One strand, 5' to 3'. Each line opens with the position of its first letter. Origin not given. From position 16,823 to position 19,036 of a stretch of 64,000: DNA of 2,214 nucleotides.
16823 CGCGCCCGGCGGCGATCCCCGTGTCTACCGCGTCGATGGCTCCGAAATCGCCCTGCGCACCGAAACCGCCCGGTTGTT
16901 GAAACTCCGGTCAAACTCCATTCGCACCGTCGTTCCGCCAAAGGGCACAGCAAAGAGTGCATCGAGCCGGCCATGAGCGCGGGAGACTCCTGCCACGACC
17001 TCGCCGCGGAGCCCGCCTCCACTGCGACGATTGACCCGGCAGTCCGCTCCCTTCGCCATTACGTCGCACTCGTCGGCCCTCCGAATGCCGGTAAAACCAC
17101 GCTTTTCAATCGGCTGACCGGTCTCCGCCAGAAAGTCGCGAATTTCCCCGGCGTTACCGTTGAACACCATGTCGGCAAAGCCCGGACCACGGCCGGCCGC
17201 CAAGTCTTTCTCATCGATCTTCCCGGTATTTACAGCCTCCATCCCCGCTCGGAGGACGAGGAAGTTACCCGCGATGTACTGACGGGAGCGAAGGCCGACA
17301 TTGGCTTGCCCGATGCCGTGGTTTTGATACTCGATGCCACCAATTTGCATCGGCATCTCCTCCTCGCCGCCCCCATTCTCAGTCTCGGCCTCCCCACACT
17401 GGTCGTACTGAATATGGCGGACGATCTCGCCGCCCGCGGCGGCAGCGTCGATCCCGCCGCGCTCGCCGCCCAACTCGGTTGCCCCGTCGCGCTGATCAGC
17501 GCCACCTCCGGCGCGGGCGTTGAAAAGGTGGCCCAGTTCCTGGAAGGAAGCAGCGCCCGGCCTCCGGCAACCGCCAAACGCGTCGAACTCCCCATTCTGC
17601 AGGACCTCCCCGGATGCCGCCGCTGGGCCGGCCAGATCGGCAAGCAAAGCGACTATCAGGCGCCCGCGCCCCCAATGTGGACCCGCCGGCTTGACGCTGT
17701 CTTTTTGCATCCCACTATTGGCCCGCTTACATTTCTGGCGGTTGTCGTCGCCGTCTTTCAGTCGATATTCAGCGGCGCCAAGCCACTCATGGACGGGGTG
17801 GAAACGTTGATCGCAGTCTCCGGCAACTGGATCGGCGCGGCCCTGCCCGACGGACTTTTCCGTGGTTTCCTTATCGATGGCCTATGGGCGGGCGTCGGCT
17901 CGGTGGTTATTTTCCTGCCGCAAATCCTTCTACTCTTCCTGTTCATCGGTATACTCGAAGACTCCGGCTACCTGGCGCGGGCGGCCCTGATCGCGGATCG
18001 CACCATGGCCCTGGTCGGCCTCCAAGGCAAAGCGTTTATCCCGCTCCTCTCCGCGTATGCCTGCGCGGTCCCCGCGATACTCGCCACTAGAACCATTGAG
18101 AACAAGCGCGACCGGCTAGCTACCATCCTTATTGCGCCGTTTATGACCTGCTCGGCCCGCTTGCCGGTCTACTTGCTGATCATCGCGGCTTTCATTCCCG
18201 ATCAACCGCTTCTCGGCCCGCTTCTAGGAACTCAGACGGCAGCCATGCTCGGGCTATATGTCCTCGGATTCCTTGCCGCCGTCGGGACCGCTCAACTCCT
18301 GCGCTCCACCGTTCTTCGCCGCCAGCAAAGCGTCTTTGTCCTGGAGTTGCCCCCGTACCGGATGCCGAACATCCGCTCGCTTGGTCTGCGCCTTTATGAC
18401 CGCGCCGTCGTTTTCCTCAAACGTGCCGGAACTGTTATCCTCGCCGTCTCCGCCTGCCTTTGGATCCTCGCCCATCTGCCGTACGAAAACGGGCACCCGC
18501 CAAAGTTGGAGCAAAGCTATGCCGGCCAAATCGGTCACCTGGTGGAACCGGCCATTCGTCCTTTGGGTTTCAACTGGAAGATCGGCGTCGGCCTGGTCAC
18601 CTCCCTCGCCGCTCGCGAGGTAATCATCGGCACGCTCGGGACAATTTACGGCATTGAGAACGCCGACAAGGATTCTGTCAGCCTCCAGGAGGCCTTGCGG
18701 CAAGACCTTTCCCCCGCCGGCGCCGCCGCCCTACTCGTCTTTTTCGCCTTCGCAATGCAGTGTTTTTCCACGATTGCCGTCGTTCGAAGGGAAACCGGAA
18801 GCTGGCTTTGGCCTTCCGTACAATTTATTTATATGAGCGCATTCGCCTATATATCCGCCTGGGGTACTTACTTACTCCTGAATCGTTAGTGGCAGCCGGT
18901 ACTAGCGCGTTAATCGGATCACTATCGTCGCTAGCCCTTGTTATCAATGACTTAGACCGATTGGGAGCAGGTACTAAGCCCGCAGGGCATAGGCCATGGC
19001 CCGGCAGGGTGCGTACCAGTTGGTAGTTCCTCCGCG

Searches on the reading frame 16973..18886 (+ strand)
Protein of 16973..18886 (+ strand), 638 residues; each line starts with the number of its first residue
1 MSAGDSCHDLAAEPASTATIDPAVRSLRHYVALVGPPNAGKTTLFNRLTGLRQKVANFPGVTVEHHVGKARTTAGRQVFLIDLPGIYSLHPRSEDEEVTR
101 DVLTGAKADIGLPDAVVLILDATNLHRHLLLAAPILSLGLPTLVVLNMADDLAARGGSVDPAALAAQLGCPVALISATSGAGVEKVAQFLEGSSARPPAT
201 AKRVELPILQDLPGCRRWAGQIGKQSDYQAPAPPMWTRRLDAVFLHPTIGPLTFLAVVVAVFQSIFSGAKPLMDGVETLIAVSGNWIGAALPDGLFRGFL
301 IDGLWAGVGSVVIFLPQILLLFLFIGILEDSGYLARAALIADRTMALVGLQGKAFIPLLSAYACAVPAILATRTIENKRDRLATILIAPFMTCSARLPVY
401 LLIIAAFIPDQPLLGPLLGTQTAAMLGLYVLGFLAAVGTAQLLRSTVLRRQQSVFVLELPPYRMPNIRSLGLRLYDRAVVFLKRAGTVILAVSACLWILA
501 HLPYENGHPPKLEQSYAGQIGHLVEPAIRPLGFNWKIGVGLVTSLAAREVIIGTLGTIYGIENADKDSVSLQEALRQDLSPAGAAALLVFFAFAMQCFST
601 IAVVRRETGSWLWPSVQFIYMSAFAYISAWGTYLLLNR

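Call 87: search_protein_families(library=pfam, proteins=[window:16973-18886:+], max_evalue=0.00001)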
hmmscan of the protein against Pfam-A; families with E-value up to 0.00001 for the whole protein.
window:16973-18886:+ (638 aa): 4 families
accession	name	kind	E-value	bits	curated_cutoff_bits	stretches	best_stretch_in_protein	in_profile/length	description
PF02421.24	FeoB_N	-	2.4e-49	167.3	27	1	31-188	3-154/156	Ferrous iron transport protein B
PF07670.19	Gate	-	2.3e-40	137.7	29.6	2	312-406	2-103/104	Nucleoside recognition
PF01926.29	MMR_HSR1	-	1.7e-18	67.2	21.9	1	31-147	2-112/113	50S ribosome-binding GTPase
PF07664.17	FeoB_C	-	2.6e-17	62.7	26.6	1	425-477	1-54/54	Ferrous iron transport protein B C terminus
